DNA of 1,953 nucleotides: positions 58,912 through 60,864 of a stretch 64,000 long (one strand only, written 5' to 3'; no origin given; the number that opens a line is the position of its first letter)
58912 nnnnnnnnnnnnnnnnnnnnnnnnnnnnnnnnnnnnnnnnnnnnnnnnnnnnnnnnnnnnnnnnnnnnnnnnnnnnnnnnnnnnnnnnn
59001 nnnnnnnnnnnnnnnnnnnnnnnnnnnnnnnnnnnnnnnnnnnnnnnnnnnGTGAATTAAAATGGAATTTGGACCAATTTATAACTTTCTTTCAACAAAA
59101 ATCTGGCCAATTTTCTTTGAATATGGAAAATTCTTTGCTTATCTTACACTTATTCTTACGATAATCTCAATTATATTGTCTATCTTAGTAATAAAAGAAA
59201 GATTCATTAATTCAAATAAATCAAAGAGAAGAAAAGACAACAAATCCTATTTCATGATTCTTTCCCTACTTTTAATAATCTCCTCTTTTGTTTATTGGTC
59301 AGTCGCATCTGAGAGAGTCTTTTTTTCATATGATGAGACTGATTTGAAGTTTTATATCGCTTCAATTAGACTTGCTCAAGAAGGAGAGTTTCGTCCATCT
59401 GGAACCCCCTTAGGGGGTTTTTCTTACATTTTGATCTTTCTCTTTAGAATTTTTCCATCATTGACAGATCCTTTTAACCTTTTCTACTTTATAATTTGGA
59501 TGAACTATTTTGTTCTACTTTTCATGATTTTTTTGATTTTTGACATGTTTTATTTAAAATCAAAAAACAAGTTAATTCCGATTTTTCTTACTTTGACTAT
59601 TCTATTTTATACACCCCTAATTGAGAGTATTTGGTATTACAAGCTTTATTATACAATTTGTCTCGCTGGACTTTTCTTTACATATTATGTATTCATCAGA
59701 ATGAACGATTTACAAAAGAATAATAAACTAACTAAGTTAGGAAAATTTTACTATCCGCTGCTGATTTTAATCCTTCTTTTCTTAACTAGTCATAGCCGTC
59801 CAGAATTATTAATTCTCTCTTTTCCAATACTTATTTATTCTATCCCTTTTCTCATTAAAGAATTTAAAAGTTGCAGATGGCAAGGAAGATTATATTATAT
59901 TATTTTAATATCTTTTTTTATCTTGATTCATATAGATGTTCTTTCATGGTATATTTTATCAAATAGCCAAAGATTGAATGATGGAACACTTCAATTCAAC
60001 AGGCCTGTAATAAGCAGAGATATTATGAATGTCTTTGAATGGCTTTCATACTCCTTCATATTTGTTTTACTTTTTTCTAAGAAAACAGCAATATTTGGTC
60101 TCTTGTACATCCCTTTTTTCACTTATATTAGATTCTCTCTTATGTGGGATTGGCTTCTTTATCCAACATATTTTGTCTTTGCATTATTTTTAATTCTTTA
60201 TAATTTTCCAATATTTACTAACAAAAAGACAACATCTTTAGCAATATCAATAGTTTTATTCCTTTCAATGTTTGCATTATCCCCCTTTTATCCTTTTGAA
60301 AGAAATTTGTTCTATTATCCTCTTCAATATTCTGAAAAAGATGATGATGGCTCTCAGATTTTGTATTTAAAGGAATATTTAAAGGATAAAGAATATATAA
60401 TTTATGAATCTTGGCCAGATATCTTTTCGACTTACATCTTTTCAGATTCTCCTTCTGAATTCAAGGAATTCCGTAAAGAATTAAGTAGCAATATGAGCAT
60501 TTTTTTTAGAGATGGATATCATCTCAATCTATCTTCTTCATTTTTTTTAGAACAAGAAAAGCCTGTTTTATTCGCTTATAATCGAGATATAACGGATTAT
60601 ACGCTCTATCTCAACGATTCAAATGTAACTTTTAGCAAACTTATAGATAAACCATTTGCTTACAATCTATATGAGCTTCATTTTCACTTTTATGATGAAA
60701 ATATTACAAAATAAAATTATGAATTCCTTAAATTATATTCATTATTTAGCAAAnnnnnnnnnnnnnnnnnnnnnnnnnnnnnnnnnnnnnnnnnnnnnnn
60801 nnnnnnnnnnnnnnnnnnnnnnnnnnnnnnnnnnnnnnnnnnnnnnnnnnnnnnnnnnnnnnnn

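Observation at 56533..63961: Glycan-modification cluster with two class-B (B12) radical-SAM enzymes flanking two GT-C-like membrane proteins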

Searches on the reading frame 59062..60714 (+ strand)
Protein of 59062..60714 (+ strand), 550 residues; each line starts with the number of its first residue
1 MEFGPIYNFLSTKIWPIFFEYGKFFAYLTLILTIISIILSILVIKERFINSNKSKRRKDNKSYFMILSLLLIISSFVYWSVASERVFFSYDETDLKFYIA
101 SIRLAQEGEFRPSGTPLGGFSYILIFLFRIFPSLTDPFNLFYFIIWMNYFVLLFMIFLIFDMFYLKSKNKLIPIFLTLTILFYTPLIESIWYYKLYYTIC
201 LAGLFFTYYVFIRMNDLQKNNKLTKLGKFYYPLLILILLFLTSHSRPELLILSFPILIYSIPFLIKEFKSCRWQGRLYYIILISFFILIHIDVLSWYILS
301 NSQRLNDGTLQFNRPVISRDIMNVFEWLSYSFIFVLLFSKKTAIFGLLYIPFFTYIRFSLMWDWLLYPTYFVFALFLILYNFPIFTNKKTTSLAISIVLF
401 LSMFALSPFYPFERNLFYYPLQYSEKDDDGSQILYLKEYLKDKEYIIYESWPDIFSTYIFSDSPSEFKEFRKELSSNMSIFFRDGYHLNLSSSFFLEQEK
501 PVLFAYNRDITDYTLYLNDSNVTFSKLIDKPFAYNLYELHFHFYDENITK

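Call 3: search_protein_families(library=pfam, proteins=[window:59062-60714:+], max_evalue=0.1)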
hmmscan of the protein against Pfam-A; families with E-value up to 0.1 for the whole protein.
window:59062-60714:+ (550 aa): 0 families

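Call 4: search_protein_families(library=ncbifam, proteins=[window:59062-60714:+], max_evalue=0.1)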
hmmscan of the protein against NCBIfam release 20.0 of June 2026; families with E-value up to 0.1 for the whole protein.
window:59062-60714:+ (550 aa): 0 families

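Call 18: find_homologous_proteins(query=window:59062-60714:+)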
Query window:59062-60714:+ (550 aa): 1 proteins with E <= 0.001 among 8000 candidates.
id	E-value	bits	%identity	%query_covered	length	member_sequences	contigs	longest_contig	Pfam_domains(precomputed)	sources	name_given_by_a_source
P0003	0.0e+0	1166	97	100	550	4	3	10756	-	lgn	-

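Call 21: search_solved_structures(query=window:59062-60714:+, max_evalue=10)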
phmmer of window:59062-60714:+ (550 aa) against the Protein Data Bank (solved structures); distinct sequences matched with E-value up to 10: 0.

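Call 34: search_protein_families(library=padloc, proteins=[window:59062-60714:+], max_evalue=0.01)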
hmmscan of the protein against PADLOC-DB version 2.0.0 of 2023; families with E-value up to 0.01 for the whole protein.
window:59062-60714:+ (550 aa): 0 families

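Call 43: search_solved_structures(query=A2, max_evalue=10)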
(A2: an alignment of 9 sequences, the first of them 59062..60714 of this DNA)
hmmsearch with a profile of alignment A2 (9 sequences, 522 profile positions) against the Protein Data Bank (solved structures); distinct sequences matched with E-value up to 10: 1.
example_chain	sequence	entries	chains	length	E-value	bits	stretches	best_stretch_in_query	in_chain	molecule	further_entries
6u0o_B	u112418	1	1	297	0.065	15.2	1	47-85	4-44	LYZ2 domain-containing protein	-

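Call 48: search_protein_families(library=pfam, alignment_id=A2, max_evalue=1)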
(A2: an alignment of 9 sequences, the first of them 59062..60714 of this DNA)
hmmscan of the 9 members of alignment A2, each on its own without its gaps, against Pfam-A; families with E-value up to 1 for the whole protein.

A. member 1, window:59062-60714:+ (550 aa): 0 families

B. families by the number of members that match (of 9 scanned): 6 families
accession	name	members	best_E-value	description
PF11992.13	TgpA_N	1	0.0032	TgpA N-terminal domain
PF03901.23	Glyco_transf_22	1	0.0083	Alg9-like mannosyltransferase family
PF17968.6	Tlr3_TMD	1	0.026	Toll-like receptor 3 trans-membrane domain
PF05367.17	Phage_endo_I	1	0.13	Phage endonuclease I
PF13231.12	PMT_2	1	0.2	Dolichyl-phosphate-mannose-protein mannosyltransferase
PF20176.3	DUF6541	1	0.77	Family of unknown function (DUF6541)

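Call 57: predict_structure(alignment_id=A2)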
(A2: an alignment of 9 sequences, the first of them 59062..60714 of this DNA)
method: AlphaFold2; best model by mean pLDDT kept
length: 550 residues; sequences in the alignment: 9
mean_pLDDT: 71.5   pTM: 0.78
mean pLDDT of the five models: 71.5, 68.8, 65.3, 64.2, 63.0
residues with pLDDT >= 90: 59; 70-90: 278; 50-70: 138; < 50: 75
segments of 3 or more residues with pLDDT < 50: 1-12, 14-20, 110-114, 306-320, 405-426, 476-479
pLDDT, mean of each block of 10 residues (from residue 1): 42 46 69 92 82 57 89 88 71 65 62 57 77 79 90 93 85 84 77 81 94 88 84 89 79 88 83 82 77 65 51 42 65 80 87 71 65 87 61 53 44 33 49 73 77 55 71 54 60 82 73 78 75 69 62
secondary structure, 60 per line:
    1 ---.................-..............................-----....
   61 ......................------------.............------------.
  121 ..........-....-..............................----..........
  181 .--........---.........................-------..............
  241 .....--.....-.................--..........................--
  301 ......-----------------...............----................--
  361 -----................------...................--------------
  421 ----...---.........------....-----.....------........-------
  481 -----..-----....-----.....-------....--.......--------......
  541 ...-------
elements in order: H4-20 H22-51 H57-82 H95-107 H120-130 H132-135 H137-166 H171-181 H184-191 H195-219 H227-245 H248-252 H254-270 H273-298 H301-306 H324-338 H343-358 H366-381 H388-406 H431-439 E446-449 H455-459 E466-469 H470-473 H493-496 E502-506 E514-517 E520-526 E535-543

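Call 66: fold_search(model_id=the predicted structure, library=pdb)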
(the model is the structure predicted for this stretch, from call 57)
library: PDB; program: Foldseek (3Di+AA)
matches with E <= 10: 147; with E <= 0.001: 1
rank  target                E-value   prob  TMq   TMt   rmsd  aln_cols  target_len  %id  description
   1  6gxc_A                7.2e-04  1.00  0.42  0.34   8.5       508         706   15  Bacterial oligosaccharyltransferase PglB in complex with an inhibitory peptide and a reactive lipid-linked oligosaccha (released 2018-11-14)
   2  5ogl_A                1.0e-03  1.00  0.39  0.32   9.2       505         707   15  Structure of bacterial oligosaccharyltransferase PglB in complex with an acceptor peptide and an lipid-linked oligosac (released 2017-10-25)
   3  6ftg_5                1.8e-03  1.00  0.43  0.37  12.7       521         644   13  Subtomogram average of OST-containing ribosome-translocon complexes from canine rough microsomal membranes (released 2018-03-21)
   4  9s6t_A                2.5e-03  1.00  0.42  0.47  10.2       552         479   13  Ternary cryo-EM structure of chicken ALG12 with Dol25-PP-GlcNAc2Man7, Dol25-P-Man, and Fab (released 2026-03-18)
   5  9n9j_I                2.7e-03  1.00  0.37  0.31  11.1       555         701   15  Structure of a GRP94 folding intermediate engaged with a CCDC134- and FKBP11-bound secretory translocon (released 2025-11-19)
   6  8age_A                3.1e-03  1.00  0.38  0.34  10.9       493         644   13  Structure of yeast oligosaccharylransferase complex with acceptor peptide bound (released 2022-12-07)
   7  6c26_A                5.8e-03  1.00  0.42  0.37  12.3       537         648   12  The Cryo-EM structure of a eukaryotic oligosaccharyl transferase complex (released 2018-01-31)
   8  8agc_A                8.2e-03  0.99  0.31  0.27  11.1       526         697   14  Structure of yeast oligosaccharylransferase complex with lipid-linked oligosaccharide and non-acceptor peptide bound (released 2022-12-07)
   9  6s7o_A                8.6e-03  1.00  0.36  0.32  11.6       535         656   15  Cryo-EM structure of human oligosaccharyltransferase complex OST-A (released 2019-12-18)
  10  7zlh_A                5.9e-02  0.98  0.37  0.33  10.0       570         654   12  Cryo-EM structure of C-mannosyltransferase CeDPY19, in apo state, bound to CMT2-Fab and anti-Fab nanobody (released 2023-01-11)
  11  5ezm                  6.1e-02  1.00  0.36  0.37   8.1       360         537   10  Crystal Structure of ArnT from Cupriavidus metallidurans in the apo state (released 2016-02-17)
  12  6wby                  6.7e-02  0.98  0.36  0.19   9.7       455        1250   10  Single-Particle Cryo-EM Structure of Arabinofuranosyltransferase AftD from Mycobacteria, Mutant R1389S Class 2 (released 2020-05-13)
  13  7zli_A                1.0e-01  0.96  0.39  0.34  10.2       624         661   11  Cryo-EM structure of C-mannosyltransferase CeDPY19, in complex with Dol25-P-Man and bound to CMT2-Fab and anti-Fab nan (released 2023-01-11)
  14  6p25_A                3.9e-01  0.90  0.25  0.19   9.8       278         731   10  Structure of S. cerevisiae protein O-mannosyltransferase Pmt1-Pmt2 complex bound to the sugar donor and a peptide acce (released 2019-07-10)
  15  6snh_X                4.6e-01  0.87  0.37  0.41  12.3       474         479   10  Cryo-EM structure of yeast ALG6 in complex with 6AG9 Fab and Dol25-P-Glc (released 2020-03-11)
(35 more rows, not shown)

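Call 86: find_related_loci(query=A6, collection=genome_contigs, flank=10000)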
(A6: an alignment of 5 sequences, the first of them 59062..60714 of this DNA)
Query A6 (550 aa) in genome_contigs; peptide patterns used: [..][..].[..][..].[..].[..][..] (x = any residue, [..] = any of these).
3 stretches matched a pattern; 2 encode a relative of the query (tblastn E <= 1e-3); 2 distinct loci.
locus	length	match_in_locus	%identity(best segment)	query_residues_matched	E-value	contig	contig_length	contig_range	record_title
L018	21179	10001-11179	24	52-463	1e-17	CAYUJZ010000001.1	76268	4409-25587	MAG TPA_asm: uncultured Methanosarcinales archaeon isolate SRP241341_co1_58 genome assembly, contig: NODE_440_length_762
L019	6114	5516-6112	27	60-269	2e-9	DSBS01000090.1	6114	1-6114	MAG TPA_asm: Candidatus Woesearchaeota archaeon isolate SpSt-1178 Ga0129302_1008400, whole genome shotgun sequence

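Call 88: search_protein_families(library=pfam, proteins=[L019:3626-5344:+], max_evalue=0.05)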
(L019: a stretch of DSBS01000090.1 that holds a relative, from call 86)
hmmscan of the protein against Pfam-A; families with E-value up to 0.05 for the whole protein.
L019:3626-5344:+ (572 aa): 0 families
